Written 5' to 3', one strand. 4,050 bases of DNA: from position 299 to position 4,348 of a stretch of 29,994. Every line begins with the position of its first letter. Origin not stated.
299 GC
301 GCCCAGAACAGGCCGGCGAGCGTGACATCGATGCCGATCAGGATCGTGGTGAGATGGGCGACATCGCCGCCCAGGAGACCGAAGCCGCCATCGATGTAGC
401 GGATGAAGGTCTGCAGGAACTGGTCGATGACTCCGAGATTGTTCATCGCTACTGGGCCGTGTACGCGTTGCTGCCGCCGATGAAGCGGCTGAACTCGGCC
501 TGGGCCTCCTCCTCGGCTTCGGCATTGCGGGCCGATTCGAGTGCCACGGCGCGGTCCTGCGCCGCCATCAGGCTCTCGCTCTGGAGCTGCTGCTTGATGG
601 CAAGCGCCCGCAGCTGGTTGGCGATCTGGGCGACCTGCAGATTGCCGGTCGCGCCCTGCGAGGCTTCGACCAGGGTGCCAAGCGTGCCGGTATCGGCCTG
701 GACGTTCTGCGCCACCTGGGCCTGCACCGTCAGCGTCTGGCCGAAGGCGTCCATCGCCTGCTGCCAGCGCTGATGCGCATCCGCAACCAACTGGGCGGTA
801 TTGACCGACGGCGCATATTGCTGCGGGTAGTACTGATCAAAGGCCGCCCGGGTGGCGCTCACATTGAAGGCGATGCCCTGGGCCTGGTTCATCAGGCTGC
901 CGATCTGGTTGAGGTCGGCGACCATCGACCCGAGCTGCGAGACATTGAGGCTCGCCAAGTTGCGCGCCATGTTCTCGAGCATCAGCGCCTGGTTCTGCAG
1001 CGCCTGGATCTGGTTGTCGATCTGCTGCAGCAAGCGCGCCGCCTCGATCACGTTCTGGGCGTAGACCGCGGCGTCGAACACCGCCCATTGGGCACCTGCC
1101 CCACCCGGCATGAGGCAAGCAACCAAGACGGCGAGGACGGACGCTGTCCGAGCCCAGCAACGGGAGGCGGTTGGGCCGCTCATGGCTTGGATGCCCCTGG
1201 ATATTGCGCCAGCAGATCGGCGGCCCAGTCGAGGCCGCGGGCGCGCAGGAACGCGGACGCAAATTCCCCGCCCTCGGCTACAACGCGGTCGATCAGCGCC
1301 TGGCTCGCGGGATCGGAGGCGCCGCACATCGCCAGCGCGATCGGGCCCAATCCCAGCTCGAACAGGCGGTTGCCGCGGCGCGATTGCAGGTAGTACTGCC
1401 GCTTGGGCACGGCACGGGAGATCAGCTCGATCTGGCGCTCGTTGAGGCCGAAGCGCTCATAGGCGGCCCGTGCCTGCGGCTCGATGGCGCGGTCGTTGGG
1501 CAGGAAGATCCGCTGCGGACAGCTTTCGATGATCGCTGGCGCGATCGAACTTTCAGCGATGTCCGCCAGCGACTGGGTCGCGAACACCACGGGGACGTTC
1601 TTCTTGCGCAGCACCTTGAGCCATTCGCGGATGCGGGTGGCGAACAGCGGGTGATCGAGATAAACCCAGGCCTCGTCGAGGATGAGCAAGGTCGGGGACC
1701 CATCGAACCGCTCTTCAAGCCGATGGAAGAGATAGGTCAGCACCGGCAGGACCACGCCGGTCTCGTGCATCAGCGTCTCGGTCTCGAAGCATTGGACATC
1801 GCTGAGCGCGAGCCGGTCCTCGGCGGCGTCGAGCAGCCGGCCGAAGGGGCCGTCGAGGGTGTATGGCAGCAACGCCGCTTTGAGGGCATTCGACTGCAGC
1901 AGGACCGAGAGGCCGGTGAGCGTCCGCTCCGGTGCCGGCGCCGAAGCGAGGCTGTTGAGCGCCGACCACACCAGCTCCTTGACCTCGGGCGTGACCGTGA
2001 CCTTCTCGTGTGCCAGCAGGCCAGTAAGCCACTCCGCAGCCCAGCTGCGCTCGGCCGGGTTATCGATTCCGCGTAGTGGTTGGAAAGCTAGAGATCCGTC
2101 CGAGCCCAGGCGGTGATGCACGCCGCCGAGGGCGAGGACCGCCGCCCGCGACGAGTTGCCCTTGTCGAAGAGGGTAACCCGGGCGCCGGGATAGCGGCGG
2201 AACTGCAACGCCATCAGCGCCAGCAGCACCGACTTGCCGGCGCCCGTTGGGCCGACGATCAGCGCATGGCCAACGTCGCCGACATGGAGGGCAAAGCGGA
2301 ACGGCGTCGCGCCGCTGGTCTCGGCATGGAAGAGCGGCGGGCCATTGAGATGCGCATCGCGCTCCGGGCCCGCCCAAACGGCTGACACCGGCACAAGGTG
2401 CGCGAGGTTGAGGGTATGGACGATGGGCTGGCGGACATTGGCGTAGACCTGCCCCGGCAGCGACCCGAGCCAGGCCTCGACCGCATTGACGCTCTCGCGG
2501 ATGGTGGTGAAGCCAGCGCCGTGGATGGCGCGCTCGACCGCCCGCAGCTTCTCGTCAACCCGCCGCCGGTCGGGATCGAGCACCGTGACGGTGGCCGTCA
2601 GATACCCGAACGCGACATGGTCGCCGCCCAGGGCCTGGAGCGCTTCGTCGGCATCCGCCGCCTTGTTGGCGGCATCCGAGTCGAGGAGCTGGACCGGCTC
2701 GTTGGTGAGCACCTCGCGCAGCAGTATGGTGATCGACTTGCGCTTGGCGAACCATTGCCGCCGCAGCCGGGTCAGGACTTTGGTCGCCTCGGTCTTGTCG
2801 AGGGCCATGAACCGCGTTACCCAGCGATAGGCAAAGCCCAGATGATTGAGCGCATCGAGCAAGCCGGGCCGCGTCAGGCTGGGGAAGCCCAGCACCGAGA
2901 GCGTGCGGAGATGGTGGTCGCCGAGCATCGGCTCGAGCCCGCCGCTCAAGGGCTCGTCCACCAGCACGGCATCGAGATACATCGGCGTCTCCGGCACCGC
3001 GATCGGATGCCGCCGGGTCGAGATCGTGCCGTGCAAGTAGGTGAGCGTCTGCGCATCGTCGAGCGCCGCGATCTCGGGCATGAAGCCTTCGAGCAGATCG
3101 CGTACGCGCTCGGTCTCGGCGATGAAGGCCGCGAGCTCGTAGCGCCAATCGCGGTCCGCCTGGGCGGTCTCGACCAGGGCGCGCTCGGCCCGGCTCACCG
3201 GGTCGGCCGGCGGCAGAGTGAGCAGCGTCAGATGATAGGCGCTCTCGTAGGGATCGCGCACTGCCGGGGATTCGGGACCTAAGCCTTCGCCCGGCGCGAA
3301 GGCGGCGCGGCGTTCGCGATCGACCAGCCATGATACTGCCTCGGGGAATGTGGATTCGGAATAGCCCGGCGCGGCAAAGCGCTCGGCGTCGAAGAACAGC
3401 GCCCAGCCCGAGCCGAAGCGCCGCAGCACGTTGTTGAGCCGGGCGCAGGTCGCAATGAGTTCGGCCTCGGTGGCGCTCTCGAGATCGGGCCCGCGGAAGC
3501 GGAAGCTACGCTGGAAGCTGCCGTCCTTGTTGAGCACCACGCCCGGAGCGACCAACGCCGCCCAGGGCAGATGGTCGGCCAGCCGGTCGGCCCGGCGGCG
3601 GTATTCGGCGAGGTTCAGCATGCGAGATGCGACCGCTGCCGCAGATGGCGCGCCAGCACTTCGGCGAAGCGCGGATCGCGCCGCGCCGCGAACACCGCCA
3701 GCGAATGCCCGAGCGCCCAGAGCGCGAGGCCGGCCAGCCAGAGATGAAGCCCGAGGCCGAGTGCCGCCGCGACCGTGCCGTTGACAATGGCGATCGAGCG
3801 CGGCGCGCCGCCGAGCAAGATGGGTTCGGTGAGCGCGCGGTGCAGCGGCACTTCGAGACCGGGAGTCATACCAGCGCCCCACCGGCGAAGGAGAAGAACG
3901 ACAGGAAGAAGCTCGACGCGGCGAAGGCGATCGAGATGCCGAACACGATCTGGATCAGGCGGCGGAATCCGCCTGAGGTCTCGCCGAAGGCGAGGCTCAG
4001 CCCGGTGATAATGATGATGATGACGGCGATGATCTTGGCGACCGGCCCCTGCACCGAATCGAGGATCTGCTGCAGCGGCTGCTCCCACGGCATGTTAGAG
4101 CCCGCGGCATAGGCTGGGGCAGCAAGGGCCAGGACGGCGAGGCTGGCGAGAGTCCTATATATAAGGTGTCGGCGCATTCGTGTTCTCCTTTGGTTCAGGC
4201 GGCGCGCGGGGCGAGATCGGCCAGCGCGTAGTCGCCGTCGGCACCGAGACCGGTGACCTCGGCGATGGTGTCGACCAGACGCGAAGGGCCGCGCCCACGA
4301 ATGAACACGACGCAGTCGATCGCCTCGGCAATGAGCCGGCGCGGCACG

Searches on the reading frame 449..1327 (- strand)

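Call 79: search_protein_families(library=pfam, proteins=[window:449-1327:-], max_evalue=0.001)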
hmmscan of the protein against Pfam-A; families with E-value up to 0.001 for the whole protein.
window:449-1327:- (292 aa): 1 family
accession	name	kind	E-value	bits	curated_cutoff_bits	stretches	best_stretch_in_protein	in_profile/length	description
PF13605.11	DUF4141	-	0.00042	20.1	30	1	64-98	3-37/53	Domain of unknown function (DUF4141)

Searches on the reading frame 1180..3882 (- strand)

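Call 7: search_protein_families(library=pfam, proteins=[window:1180-3882:-], max_evalue=0.01)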
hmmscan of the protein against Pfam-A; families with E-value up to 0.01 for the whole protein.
window:1180-3882:- (900 aa): 6 families
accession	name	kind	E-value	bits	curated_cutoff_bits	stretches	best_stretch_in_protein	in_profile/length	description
PF03135.19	CagE_TrbE_VirB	-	5.3e-12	46.6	21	1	400-484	120-204/204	CagE, TrbE, VirB family, component of type IV transporter system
PF19044.6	P-loop_TraG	-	3e-11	43.1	25.8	1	667-820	184-341/413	TraG P-loop domain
PF13401.12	AAA_22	-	0.00045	21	27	0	538-575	6-45/130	AAA domain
PF05872.18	HerA_C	-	0.00055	19.1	22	0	710-780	236-310/502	Helicase HerA-like C-terminal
PF12846.13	AAA_10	-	0.00066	19.3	27.5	0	731-779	242-290/362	AAA-like domain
PF25199.1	nSTAND_NTPase5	-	0.0056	17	34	0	540-580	44-84/145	Novel STAND NTPase 5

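Call 8: search_protein_families(library=ncbifam, proteins=[window:1180-3882:-], max_evalue=0.01)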
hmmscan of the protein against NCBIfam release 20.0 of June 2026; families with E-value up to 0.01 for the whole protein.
window:1180-3882:- (900 aa): 17 families
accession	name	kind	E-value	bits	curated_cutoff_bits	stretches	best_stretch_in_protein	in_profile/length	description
NF010447.0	PRK13873.1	equivalog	0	1360.2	1020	1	88-896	1-806/815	conjugal transfer protein TrbE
NF010404.0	PRK13830.1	subfamily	5e-196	653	810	1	88-892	1-816/818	conjugal transfer protein TrbE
NF010466.0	PRK13891.1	subfamily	9.9e-195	649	1322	1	86-886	28-845/852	conjugal transfer protein TrbE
TIGR00929.1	VirB4_CagE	subfamily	1.7e-138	463.1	643.1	1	97-880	4-786/792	VirB4 family type IV secretion/conjugal transfer ATPase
NF010473.0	PRK13898.1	equivalog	3.4e-75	253.6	1050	1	390-832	302-742/801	type IV secretion system ATPase VirB4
NF010427.0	PRK13853.1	equivalog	6.4e-38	130.2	957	1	403-848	294-745/789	type IV secretion system protein VirB4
TIGR02746.1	TraC-F-type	equivalog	2.1e-19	69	567.05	1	403-801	294-715/800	type IV secretion system protein TraC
TIGR03744.1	traC_PFL_4706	equivalog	1.2e-10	39.9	520.6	1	403-577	337-514/892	conjugative transfer ATPase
NF041017.1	DNA_import_CedB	equivalog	1.2e-05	24.2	700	1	526-574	264-312/590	DNA import protein CedB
TIGR03783.1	Bac_Flav_CT_G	subfamily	3.4e-05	21.9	261.55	0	671-795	603-732/829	TraG family conjugative transposon ATPase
TIGR03864.1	PQQ_ABC_ATP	hypoth_equivalog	0.00018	21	302.25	0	538-596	28-87/236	ABC transporter, ATP-binding subunit, PQQ-dependent alcohol dehydrogenase system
TIGR01277.1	thiQ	equivalog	0.00041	20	245.05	1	526-559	13-46/213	thiamine ABC transporter ATP-binding protein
NF008039.0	PRK10771.1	equivalog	0.00051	19.5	298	1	527-559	15-47/234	thiamine ABC transporter ATP-binding protein ThiQ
NF008186.0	PRK10938.1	equivalog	0.0015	17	459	0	536-577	285-326/490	molybdate ABC transporter ATP-binding protein ModF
NF045975.1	VirB4_plasma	equivalog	0.002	15.9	590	1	694-795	714-831/894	Mbov_0397 family ICE element conjugal transfer ATPase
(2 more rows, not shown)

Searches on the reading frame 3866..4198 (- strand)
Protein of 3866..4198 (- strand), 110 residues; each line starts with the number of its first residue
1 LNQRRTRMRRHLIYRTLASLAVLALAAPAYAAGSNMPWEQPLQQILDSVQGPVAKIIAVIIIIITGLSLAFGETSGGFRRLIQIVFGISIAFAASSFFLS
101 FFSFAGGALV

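Call 7: search_protein_families(library=pfam, proteins=[window:3866-4198:-], max_evalue=0.01)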
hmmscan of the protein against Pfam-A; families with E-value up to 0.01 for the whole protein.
window:3866-4198:- (110 aa): 3 families
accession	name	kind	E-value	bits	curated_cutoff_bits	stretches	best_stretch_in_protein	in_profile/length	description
PF04956.18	TrbC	-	4.6e-29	100.9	27.9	1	7-100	6-97/98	TrbC/VIRB2 pilin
PF04235.18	DUF418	-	0.0072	16.7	23.6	0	3-65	12-74/163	Protein of unknown function (DUF418)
PF23494.1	bPH_10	-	0.0083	16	27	0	21-71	26-75/151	YqeB-like bacterial PH domain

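Call 8: search_protein_families(library=ncbifam, proteins=[window:3866-4198:-], max_evalue=0.01)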
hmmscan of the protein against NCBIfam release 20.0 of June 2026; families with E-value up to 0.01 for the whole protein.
window:3866-4198:- (110 aa): 3 families
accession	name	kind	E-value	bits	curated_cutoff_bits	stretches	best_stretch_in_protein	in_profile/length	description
NF010445.0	PRK13871.1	equivalog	1.7e-13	50.9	211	1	8-85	5-85/135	conjugal transfer pilin TrbC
NF010467.0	PRK13892.1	equivalog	1.1e-10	41.6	179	1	9-103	12-112/145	conjugal transfer system pilin TrbC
NF010431.0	PRK13857.1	equivalog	0.00032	20.7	103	1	27-96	45-111/120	pilin major subunit VirB2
